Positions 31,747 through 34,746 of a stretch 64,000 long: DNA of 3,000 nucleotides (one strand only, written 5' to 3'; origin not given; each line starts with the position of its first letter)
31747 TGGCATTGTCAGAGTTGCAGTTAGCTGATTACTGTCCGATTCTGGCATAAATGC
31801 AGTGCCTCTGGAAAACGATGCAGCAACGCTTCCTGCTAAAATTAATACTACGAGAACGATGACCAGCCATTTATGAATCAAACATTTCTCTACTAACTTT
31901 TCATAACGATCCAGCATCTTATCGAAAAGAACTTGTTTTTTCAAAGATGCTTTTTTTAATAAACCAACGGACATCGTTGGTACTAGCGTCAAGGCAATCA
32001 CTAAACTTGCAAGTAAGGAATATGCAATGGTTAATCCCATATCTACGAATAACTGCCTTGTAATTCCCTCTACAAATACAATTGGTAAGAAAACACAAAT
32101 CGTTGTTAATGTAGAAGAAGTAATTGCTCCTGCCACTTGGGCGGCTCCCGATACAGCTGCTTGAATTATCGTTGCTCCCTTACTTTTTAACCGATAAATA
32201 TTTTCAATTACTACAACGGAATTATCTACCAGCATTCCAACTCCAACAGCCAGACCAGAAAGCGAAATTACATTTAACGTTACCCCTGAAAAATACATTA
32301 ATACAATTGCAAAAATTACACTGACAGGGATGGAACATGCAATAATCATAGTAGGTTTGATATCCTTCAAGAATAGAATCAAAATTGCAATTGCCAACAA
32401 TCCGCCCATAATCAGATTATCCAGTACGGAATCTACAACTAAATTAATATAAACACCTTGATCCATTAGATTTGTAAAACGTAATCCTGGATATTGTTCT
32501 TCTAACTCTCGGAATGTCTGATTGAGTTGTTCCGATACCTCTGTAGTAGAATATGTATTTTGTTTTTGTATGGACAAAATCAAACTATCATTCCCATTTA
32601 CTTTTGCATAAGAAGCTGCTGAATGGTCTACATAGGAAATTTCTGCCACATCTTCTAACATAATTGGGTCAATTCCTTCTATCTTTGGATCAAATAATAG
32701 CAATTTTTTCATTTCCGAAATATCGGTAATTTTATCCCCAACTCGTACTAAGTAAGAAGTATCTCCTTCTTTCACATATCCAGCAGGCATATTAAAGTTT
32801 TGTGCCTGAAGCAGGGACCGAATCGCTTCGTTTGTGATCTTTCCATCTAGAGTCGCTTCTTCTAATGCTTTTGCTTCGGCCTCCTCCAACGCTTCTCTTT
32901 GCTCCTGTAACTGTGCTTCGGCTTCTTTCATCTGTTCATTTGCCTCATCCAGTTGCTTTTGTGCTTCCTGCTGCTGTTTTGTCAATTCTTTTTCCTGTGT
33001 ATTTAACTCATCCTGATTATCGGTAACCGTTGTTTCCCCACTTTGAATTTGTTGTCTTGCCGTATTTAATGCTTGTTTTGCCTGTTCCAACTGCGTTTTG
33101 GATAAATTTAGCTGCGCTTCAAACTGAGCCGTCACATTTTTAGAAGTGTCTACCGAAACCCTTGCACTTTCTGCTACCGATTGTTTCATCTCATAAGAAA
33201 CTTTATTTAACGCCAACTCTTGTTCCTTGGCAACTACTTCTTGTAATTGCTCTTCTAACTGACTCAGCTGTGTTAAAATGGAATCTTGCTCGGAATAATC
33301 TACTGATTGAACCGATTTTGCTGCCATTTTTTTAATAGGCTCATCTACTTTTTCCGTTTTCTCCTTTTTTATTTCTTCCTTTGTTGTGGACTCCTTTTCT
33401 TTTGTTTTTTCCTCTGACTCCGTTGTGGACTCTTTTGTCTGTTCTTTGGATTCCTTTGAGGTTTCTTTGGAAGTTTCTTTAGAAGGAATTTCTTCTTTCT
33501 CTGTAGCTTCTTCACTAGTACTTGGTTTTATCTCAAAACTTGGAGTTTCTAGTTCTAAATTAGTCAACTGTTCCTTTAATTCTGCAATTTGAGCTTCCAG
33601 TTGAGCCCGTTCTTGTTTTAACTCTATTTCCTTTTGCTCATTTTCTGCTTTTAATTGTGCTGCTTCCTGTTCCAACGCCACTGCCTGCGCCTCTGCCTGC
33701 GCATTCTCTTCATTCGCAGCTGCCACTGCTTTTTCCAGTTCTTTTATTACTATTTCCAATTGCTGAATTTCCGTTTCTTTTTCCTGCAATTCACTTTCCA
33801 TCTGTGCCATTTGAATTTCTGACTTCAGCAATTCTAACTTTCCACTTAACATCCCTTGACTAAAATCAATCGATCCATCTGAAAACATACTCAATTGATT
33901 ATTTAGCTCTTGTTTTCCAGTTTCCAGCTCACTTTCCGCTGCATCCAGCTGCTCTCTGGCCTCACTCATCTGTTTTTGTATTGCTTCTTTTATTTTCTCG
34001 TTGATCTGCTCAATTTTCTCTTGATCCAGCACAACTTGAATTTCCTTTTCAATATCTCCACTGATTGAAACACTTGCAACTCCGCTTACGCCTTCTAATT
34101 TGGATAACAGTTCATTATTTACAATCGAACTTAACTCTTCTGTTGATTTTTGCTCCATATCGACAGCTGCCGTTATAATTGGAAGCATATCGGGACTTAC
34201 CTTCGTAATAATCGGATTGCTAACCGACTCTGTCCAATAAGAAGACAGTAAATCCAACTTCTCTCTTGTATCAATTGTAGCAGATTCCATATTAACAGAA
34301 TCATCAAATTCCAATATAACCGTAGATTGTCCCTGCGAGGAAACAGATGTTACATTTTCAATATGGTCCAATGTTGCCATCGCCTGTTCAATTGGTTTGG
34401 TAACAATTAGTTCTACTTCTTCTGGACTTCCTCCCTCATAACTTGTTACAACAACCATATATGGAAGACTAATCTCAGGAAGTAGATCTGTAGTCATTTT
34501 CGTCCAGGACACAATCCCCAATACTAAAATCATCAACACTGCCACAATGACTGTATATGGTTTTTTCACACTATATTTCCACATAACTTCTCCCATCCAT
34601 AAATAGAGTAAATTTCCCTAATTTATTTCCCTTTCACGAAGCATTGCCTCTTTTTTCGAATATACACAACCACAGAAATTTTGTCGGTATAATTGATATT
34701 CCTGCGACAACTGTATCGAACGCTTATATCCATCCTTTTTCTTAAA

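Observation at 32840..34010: RND efflux permease with a ~390-aa antiparallel coiled-coil hairpin inserted in the first extracytoplasmic loop, and no adaptor gene nearby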

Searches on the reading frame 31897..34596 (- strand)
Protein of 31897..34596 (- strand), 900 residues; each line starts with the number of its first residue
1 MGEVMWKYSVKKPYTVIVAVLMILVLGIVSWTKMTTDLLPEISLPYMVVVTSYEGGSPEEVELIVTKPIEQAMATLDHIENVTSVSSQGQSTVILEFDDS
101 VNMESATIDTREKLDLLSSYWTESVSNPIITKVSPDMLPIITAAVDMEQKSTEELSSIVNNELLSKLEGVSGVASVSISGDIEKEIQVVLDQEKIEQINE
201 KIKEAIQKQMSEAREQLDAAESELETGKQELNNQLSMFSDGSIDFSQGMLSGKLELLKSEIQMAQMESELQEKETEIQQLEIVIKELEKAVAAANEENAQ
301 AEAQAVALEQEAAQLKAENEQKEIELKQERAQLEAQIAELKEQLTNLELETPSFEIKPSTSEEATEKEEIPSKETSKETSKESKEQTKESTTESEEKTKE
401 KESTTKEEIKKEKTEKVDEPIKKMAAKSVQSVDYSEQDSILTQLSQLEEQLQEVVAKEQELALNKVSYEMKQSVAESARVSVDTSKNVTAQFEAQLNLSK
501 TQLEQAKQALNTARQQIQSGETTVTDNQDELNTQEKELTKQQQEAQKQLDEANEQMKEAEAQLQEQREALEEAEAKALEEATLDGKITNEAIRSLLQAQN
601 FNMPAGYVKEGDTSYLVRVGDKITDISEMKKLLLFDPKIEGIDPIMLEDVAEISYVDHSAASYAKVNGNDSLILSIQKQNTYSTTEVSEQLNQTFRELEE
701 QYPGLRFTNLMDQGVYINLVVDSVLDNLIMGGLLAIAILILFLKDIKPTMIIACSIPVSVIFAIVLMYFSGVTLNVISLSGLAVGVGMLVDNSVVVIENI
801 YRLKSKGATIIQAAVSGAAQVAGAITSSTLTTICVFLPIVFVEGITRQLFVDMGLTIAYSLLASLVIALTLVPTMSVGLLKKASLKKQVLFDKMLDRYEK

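Call 37: predict_structure(alignment_id=A1)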
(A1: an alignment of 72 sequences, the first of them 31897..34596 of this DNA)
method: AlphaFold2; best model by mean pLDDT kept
length: 900 residues; sequences in the alignment: 72
mean_pLDDT: 74.0   pTM: 0.47
mean pLDDT of the five models: 74.0, 72.6, 69.6, 68.1, 65.7
residues with pLDDT >= 90: 67; 70-90: 596; 50-70: 117; < 50: 120
segments of 3 or more residues with pLDDT < 50: 1-3, 240-253, 350-370, 372-433, 528-542
pLDDT, mean of each block of 10 residues (from residue 1): 50 77 82 66 78 84 90 87 87 87 85 88 84 73 88 83 89 84 74 81 79 78 74 58 37 54 75 83 87 88 89 90 92 93 77 39 32 31 27 25 28 30 31 69 89 88 85 84 85 86 85 78 55 40 55 74 78 72 60 67 53 57 71 78 82 74 72 85 84 92 90 85 81 83 81 87 86 75 85 87 85 84 86 83 70 86 88 81 64 75
secondary structure, 60 per line:
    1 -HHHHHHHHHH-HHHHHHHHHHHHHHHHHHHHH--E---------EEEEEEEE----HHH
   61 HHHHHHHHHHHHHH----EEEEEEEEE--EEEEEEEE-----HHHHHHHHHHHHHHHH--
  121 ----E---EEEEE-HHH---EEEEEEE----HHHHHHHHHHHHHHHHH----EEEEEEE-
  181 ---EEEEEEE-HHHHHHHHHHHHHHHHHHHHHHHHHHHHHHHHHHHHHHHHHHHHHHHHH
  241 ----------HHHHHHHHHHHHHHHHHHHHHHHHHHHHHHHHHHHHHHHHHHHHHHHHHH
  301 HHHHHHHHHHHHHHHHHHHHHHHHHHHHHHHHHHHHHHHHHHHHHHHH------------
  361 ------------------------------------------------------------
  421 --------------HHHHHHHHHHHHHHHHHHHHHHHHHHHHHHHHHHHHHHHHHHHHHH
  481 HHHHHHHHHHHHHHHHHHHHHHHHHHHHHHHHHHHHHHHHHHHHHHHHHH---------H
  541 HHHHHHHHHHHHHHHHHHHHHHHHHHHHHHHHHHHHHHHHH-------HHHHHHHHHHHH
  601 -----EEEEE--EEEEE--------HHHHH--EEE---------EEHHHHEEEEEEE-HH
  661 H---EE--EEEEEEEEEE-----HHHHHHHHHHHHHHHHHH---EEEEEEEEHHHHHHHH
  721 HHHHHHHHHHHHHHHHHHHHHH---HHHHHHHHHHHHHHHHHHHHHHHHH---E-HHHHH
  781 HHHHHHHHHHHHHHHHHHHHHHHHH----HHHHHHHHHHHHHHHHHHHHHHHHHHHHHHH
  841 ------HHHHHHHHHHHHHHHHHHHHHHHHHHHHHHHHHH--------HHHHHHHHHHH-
elements in order (helices of 4 or more, strands of 3 or more residues): H2-11 H13-33 E46-53 H58-74 E79-87 E90-97 H103-118 E129-133 E141-147 H152-168 E173-179 E184-190 H192-240 H251-348 H435-530 H540-581 H589-600 E606-610 E613-617 H626-630 E633-635 H647-650 E651-657 E669-678 H684-701 E705-712 H713-742 H746-770 H776-805 H810-840 H847-880 H889-899

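Call 41: fold_search(model_id=the predicted structure, library=pdb)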
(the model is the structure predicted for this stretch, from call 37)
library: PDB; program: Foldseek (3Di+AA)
matches with E <= 10: 789; with E <= 0.001: 300
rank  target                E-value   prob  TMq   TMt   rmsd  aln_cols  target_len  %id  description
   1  7ry3_C                6.9e-21  1.00  0.48  0.42   9.4       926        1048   15  Multidrug Efflux pump AdeJ with TP-6076 bound (released 2022-02-02)
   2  6csx_A                9.6e-21  1.00  0.47  0.44   6.1       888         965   12  Single particles Cryo-EM structure of AcrB D407A associated with lipid bilayer at 3.0 Angstrom (released 2018-12-05)
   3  7rr6_A                9.6e-21  1.00  0.48  0.43   4.6       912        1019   12  Multidrug efflux pump subunit AcrB (released 2022-08-17)
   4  6zoc_B                1.2e-20  1.00  0.49  0.43   4.1       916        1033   12  Erythromycin binding to the access pocket of AcrB-G616P L protomer and 3-formylrifamycin SV binding to the access pock (released 2021-05-19)
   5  9lyq_B                1.2e-20  1.00  0.50  0.43   8.3       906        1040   16  Structure of RND efflux pump MdtB (released 2025-12-10)
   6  4u96_A                1.3e-20  1.00  0.49  0.42   4.3       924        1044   12  Coupling of remote alternating-access transport mechanisms for protons and substrates in the multidrug efflux pump Acr (released 2014-10-22)
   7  8qzq_A                1.4e-20  1.00  0.48  0.43   4.3       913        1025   12  Single particle cryo-EM co-structure of E. coli AcrB with bound BDM91531 inhibitor (released 2024-11-06)
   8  9qpr_B                1.5e-20  1.00  0.49  0.44   4.0       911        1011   13  Single particle cryo-EM structure of the multidrug efflux pump MdtF from Escherichia coli (released 2025-05-14)
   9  8f4r_B                1.6e-20  1.00  0.49  0.43   4.2       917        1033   12  Gentamicin bound aminoglycoside efflux pump AcrD (released 2022-12-28)
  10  7m4p_C                1.6e-20  1.00  0.50  0.43   4.1       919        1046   14  Multidrug Efflux pump AdeJ with Eravacycline bound (released 2021-05-19)
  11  6zoc_A                2.0e-20  1.00  0.49  0.43   4.2       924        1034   13  Erythromycin binding to the access pocket of AcrB-G616P L protomer and 3-formylrifamycin SV binding to the access pock (released 2021-05-19)
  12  7ouk_A                2.1e-20  1.00  0.49  0.43   4.3       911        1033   12  BDM88855 inhibitor bound to the transmembrane domain of AcrB (released 2021-12-29)
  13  6zo5_A                2.1e-20  1.00  0.49  0.43   4.2       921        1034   12  Fusidic acid binding to the TM1/TM2 groove of AcrB-G619P_G621P (released 2021-05-19)
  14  7oum_A                2.2e-20  1.00  0.49  0.43   4.2       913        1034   12  BDM88855 inhibitor bound to the transmembrane domain of AcrB-R971A (released 2021-12-29)
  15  7m4p_A                2.2e-20  1.00  0.48  0.42   9.6       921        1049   15  Multidrug Efflux pump AdeJ with Eravacycline bound (released 2021-05-19)
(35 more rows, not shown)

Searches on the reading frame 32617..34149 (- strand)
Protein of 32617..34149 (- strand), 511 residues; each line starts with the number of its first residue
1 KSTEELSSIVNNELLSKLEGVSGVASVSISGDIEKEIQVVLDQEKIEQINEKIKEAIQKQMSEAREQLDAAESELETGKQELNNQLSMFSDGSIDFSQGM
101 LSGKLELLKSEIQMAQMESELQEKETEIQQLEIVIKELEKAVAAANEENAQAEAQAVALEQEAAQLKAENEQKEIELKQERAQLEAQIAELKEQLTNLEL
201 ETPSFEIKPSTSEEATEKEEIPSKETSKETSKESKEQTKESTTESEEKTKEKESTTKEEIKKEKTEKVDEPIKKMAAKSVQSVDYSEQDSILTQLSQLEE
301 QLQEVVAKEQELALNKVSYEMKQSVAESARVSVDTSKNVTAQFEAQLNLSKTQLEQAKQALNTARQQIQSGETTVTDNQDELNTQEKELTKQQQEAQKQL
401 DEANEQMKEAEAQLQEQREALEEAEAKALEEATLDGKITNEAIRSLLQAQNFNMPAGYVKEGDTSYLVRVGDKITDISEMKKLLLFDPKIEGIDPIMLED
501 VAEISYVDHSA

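Call 63: predict_structure(alignment_id=A2)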
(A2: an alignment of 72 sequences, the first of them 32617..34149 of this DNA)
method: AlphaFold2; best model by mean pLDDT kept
length: 511 residues; sequences in the alignment: 72
mean_pLDDT: 76.4   pTM: 0.48
mean pLDDT of the five models: 76.4, 76.3, 75.0, 68.9, 65.5
residues with pLDDT >= 90: 250; 70-90: 105; 50-70: 55; < 50: 101
segments of 3 or more residues with pLDDT < 50: 22-32, 202-284
pLDDT, mean of each block of 10 residues (from residue 1): 58 62 44 65 84 87 92 93 91 89 92 93 95 96 96 96 96 97 96 87 38 30 34 31 33 30 30 32 64 94 96 96 95 96 96 96 93 91 91 91 92 93 88 65 72 53 57 70 82 85 76 49
secondary structure, 60 per line:
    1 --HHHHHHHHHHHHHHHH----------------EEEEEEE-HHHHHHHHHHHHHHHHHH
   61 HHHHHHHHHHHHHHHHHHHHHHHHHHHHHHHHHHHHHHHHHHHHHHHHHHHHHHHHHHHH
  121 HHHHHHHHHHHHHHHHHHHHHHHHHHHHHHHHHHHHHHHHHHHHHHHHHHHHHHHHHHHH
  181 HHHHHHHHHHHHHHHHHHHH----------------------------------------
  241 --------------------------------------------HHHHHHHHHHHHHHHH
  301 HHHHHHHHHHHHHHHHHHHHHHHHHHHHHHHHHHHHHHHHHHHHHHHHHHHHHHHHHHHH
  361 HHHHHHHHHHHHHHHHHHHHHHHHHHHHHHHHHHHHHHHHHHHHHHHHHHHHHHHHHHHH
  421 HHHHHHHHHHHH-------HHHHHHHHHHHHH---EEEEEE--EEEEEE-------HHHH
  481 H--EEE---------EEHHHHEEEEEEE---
elements in order: H3-18 E35-41 H43-200 H285-432 H440-452 E456-461 E464-469 H477-481 E484-486 H498-501 E502-508

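Call 67: fold_search(model_id=the predicted structure, library=pdb)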
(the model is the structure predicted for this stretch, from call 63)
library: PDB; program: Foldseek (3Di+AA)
matches with E <= 10: 159; with E <= 0.001: 0
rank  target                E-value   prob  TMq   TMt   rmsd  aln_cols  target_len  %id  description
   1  7zr1_C                3.2e-01  0.38  0.23  0.16  21.5       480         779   13  Chaetomium thermophilum Mre11-Rad50-Nbs1 complex bound to ATPyS (composite structure) (released 2023-01-11)
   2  7zr1_D                5.8e-01  0.23  0.22  0.15  19.9       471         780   12  Chaetomium thermophilum Mre11-Rad50-Nbs1 complex bound to ATPyS (composite structure) (released 2023-01-11)
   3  5nnv_D                6.8e-01  0.51  0.22  0.41  29.7       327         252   12  Structure of a Bacillus subtilis Smc coiled coil middle fragment (released 2017-06-21)
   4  6q4o_C                7.6e-01  0.77  0.11  0.06   5.3        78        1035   22  Fusidic acid bound AcrB_I27A (released 2019-11-13)
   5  3w9i_A                8.0e-01  0.75  0.10  0.06   5.5        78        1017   20  Structural basis for the inhibition of bacterial multidrug exporters (released 2013-07-03)
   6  7rr6_A                8.5e-01  0.75  0.11  0.06   5.5        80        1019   20  Multidrug efflux pump subunit AcrB (released 2022-08-17)
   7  6zoa_C                8.5e-01  0.72  0.10  0.06   5.4        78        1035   22  Partially induced AcrB T protomer and DDM binding to the TM8/PC2 pathway of AcrB L2 protomer (released 2021-05-19)
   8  4dx6_C                8.9e-01  0.75  0.11  0.06   5.4        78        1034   22  Transport of drugs by the multidrug transporter AcrB involves an access and a deep binding pocket that are separated b (released 2012-05-02)
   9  4u96_A                9.4e-01  0.72  0.10  0.06   5.5        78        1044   22  Coupling of remote alternating-access transport mechanisms for protons and substrates in the multidrug efflux pump Acr (released 2014-10-22)
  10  4u8y_A                9.9e-01  0.72  0.10  0.06   5.5        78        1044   22  Coupling of remote alternating-access transport mechanisms for protons and substrates in the multidrug efflux pump Acr (released 2014-10-15)
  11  5en5_A                1.1e+00  0.69  0.10  0.09   5.5        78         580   22  Apo structure of bacterial efflux pump. (released 2016-04-06)
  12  9hao_A                1.1e+00  0.69  0.10  0.06   5.5        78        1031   22  BDM91531 inhibitor bound to the transmembrane domain of AcrB (released 2025-11-12)
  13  4u95_A                1.1e+00  0.69  0.10  0.06   5.5        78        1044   22  Coupling of remote alternating-access transport mechanisms for protons and substrates in the multidrug efflux pump Acr (released 2014-10-15)
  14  8qzl_B                1.1e+00  0.69  0.11  0.06   5.6        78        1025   23  Single particle cryo-EM co-structure of Klebsiella pneumoniae AcrB with the BDM91288 efflux pump inhibitor at 3.42 Ang (released 2024-11-06)
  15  8qzt_C                1.1e+00  0.69  0.11  0.06   5.4        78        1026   22  Single particle cryo-EM co-structure of E. coli AcrB with bound BDM91531 inhibitor at 3.52 A resolution (released 2024-11-06)
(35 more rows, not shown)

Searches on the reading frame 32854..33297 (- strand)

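Call 88: search_protein_families(library=pfam, proteins=[window:32854-33297:-], max_evalue=10)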
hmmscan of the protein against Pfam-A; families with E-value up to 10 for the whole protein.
window:32854-33297:- (148 aa): 17 families
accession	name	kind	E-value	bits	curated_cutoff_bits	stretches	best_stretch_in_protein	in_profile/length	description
PF10819.13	DUF2564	-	0.0011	19.8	26.3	1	60-120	21-78/79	Protein of unknown function (DUF2564)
PF10498.14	IFT57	-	0.014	14.9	40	1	20-142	192-317/360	Intra-flagellar transport protein 57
PF07195.17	FliD_C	-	0.028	14.3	25.4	1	52-132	151-229/236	Flagellar hook-associated protein 2 C-terminus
PF24611.2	Spectrin_Anc-1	-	0.099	13.4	33.2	2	50-140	7-96/115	Nuclear anchorage protein 1, spectrin-like repeat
PF02601.20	Exonuc_VII_L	-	0.21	11.5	35.9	1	4-141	142-263/315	Exonuclease VII, large subunit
PF00038.26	Filament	-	0.55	10.3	40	1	19-139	157-281/313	Intermediate filament protein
PF07926.17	TPR_MLP1_2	-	1.5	9.3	36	1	10-122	9-118/129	TPR/MLP1/MLP2-like protein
PF23067.1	MG280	-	2.4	8.1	27.4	1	39-137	50-145/259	Uncharacterised protein MG280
PF18595.6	Nuf2_DHR10-like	-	2.7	8.5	28.4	1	90-140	58-111/117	Nuf2, DHR10-like domain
PF04513.17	Baculo_PEP_C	-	3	8.4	38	1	88-133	37-82/140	Baculovirus polyhedron envelope protein, PEP, C terminus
PF22638.1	FlgK_D1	-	3.4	7.6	28.6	1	9-116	9-116/233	Flagellar hook-associated protein FlgK helical domain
PF20033.5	DUF6438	-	4.4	8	30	1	34-125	28-114/116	Domain of unknown function (DUF6438)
PF13166.12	AAA_13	-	4.6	6.2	36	1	9-140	328-463/713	AAA domain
PF04048.20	Sec8_N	-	6.9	7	26.8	1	10-85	48-124/142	Exocyst complex component Sec8 N-terminal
PF16454.10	PI3K_P85_iSH2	-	8.3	6.4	31.5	1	49-140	20-110/161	Phosphatidylinositol 3-kinase regulatory subunit P85 inter-SH2 domain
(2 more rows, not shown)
